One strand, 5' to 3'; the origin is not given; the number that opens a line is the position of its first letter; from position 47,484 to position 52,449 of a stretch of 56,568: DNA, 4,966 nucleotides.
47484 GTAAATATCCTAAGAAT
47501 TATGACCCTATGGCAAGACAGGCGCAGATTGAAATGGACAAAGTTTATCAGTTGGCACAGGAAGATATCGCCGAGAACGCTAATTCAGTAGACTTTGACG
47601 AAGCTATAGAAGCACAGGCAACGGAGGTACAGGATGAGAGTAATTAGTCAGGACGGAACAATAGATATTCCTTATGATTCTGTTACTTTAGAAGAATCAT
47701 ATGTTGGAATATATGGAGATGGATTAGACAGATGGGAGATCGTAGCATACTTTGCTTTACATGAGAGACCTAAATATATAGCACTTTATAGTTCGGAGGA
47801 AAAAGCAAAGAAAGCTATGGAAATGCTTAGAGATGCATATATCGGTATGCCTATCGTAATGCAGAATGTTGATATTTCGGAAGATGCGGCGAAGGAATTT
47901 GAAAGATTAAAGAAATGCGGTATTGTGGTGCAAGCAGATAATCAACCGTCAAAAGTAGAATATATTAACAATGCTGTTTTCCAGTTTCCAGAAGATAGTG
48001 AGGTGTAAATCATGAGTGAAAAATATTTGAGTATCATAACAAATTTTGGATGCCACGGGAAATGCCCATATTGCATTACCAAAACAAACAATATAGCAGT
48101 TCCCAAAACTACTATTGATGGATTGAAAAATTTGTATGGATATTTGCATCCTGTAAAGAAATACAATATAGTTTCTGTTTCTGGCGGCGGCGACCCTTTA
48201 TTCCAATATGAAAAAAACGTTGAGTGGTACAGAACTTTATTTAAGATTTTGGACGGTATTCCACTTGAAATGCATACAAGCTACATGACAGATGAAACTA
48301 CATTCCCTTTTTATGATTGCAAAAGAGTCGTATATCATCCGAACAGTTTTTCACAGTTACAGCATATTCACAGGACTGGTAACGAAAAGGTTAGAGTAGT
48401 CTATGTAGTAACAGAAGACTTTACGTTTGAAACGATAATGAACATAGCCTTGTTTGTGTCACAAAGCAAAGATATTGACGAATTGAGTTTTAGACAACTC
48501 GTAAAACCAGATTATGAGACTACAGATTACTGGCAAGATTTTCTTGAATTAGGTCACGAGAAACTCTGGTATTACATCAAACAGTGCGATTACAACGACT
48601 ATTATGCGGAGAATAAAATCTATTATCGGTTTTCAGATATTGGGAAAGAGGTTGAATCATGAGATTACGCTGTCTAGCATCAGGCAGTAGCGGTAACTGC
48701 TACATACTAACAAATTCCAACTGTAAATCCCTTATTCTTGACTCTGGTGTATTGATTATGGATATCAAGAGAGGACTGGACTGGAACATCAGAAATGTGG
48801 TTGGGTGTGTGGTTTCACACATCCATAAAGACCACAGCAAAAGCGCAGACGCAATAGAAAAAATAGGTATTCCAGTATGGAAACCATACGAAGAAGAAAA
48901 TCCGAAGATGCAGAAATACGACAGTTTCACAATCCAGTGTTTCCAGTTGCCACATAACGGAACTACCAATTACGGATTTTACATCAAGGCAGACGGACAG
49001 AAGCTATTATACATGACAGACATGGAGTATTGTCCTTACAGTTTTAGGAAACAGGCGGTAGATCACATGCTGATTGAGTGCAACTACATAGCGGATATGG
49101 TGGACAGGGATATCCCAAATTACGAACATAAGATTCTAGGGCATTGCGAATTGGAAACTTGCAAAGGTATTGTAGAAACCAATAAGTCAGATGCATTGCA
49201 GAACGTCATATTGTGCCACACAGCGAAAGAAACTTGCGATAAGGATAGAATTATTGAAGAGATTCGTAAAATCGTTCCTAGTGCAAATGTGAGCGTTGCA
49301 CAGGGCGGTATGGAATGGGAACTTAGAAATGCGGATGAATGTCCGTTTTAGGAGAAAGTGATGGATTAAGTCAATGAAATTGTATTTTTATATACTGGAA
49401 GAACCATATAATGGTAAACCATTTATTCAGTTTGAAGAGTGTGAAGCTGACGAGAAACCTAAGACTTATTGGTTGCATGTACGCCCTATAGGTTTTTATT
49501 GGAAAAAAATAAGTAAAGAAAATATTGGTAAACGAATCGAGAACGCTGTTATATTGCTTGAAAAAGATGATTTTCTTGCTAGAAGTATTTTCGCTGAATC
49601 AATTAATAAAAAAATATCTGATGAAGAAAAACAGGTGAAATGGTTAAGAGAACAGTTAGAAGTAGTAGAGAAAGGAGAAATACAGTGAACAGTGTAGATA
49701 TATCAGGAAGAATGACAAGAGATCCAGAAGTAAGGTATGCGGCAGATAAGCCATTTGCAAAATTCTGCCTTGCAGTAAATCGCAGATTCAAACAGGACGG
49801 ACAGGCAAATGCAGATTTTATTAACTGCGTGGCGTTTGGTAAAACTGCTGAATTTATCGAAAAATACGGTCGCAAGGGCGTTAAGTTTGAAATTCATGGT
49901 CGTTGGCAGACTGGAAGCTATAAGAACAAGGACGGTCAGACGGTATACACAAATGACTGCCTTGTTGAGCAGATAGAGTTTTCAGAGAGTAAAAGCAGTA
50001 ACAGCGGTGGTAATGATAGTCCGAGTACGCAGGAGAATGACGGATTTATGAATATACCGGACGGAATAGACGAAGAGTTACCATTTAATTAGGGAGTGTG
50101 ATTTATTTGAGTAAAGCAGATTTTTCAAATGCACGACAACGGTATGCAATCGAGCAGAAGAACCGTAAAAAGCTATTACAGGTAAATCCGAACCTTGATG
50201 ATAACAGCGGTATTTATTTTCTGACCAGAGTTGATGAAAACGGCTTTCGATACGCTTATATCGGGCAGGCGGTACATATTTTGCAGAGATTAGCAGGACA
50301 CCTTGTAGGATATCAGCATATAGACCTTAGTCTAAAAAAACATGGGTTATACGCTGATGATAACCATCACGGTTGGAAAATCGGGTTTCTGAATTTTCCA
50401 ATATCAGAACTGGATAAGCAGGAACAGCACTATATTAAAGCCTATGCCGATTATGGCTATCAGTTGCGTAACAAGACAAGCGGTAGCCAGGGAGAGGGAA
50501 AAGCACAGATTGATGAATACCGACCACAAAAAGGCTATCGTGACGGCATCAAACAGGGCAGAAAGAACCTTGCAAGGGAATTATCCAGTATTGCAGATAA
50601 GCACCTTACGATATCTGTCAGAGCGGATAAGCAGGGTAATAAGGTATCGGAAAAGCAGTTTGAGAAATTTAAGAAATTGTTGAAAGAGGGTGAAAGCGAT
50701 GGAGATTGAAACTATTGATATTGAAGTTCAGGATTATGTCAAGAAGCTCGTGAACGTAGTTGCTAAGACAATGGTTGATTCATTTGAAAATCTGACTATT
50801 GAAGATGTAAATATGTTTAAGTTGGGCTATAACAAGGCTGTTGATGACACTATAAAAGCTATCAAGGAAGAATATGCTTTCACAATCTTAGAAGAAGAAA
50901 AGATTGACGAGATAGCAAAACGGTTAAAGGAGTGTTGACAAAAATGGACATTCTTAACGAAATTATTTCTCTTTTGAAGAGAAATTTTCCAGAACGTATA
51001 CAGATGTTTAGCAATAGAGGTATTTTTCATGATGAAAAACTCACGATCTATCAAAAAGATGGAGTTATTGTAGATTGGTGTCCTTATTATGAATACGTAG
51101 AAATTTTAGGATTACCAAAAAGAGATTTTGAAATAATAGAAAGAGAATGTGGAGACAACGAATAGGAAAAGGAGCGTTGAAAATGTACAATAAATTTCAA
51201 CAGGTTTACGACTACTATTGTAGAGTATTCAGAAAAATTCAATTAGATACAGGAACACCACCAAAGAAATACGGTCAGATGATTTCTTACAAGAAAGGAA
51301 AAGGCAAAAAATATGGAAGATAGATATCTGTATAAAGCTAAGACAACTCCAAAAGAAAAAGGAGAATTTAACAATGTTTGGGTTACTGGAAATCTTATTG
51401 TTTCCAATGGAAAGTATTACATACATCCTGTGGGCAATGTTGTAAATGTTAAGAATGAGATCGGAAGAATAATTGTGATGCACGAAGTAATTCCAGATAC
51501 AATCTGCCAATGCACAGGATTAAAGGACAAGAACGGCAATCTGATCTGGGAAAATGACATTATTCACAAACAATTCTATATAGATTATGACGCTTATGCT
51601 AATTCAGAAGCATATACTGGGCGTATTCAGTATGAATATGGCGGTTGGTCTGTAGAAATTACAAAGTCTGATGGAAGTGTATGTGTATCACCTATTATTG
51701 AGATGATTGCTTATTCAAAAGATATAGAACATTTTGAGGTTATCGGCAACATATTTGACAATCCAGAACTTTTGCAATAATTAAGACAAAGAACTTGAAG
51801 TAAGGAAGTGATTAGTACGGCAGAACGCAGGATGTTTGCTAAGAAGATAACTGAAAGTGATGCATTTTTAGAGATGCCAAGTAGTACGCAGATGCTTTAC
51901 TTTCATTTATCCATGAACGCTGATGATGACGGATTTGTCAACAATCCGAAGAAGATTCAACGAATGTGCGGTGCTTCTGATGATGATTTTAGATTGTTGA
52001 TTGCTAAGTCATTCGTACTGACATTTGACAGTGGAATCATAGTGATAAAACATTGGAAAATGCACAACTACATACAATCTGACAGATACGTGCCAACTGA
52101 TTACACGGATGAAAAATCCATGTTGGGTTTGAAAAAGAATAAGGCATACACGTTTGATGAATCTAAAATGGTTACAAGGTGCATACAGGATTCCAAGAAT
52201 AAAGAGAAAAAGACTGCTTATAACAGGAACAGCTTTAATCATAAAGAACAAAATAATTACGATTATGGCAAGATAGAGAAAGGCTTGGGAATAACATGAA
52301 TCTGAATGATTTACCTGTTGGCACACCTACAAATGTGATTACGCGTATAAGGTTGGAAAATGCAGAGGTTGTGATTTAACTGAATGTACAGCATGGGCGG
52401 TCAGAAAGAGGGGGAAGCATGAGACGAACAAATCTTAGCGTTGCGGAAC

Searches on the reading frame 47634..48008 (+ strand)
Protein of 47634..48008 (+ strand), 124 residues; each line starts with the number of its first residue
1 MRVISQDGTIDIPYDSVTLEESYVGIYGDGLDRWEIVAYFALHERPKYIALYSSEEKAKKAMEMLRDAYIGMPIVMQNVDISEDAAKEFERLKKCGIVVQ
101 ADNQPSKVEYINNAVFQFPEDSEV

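Call 46: search_protein_families(library=phrogs, proteins=[window:47634-48008:+], max_evalue=0.001)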
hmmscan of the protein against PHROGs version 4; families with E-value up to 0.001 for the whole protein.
window:47634-48008:+ (124 aa): 1 family
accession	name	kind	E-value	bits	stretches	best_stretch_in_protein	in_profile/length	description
phrog_25456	-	unknown function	1e-19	71.9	1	1-124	1-107/109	-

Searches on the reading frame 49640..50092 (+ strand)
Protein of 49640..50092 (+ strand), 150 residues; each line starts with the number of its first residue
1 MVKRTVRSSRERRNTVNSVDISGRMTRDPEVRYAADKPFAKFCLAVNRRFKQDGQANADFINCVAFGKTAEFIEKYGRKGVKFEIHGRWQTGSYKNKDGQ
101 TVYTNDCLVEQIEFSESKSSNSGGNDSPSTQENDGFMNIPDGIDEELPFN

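Call 46: search_protein_families(library=phrogs, proteins=[window:49640-50092:+], max_evalue=0.001)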
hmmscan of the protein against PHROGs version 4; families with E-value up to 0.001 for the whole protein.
window:49640-50092:+ (150 aa): 3 families
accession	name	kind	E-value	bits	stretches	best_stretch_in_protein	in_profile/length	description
phrog_44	-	DNA, RNA and nucleotide metabolism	2.3e-43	149.9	1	10-149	81-228/271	single strand DNA binding protein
phrog_25370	-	unknown function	1e-09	39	1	16-54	2-42/48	-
phrog_18107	-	unknown function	2.3e-08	35.3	1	111-150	163-201/201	-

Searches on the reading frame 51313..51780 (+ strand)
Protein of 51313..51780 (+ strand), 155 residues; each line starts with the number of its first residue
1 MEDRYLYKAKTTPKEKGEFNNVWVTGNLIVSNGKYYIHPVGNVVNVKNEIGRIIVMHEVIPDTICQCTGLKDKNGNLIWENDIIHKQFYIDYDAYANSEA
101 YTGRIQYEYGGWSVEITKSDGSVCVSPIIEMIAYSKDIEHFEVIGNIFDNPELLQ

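Call 46: search_protein_families(library=phrogs, proteins=[window:51313-51780:+], max_evalue=0.001)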
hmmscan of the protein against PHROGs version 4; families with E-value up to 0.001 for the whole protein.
window:51313-51780:+ (155 aa): 2 families
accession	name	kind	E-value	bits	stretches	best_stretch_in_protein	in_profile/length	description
phrog_8684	-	unknown function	8.7e-25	88.6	1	1-155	1-161/164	-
phrog_98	-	unknown function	1.6e-18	67.9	1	38-154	56-150/208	-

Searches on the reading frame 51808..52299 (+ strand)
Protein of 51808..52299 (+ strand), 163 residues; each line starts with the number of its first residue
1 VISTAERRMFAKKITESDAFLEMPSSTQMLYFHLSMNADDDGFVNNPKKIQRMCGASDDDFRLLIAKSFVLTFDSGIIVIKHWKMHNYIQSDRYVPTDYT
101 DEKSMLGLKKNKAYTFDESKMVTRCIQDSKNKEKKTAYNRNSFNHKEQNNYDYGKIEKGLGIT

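Call 46: search_protein_families(library=phrogs, proteins=[window:51808-52299:+], max_evalue=0.001)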
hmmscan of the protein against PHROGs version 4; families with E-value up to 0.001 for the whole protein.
window:51808-52299:+ (163 aa): 4 families
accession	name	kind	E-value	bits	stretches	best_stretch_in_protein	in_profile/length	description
phrog_8489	-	DNA, RNA and nucleotide metabolism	1.8e-64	219.7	1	5-138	2-134/296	DnaD-like helicase loader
phrog_5708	-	DNA, RNA and nucleotide metabolism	2.1e-63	215.8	1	5-138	2-134/263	DnaD-like helicase loader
phrog_1163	-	unknown function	3.4e-32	113.3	1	5-155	9-177/273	-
phrog_10469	-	DNA, RNA and nucleotide metabolism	1.7e-15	58.2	1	5-131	2-151/305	DnaD-like helicase loader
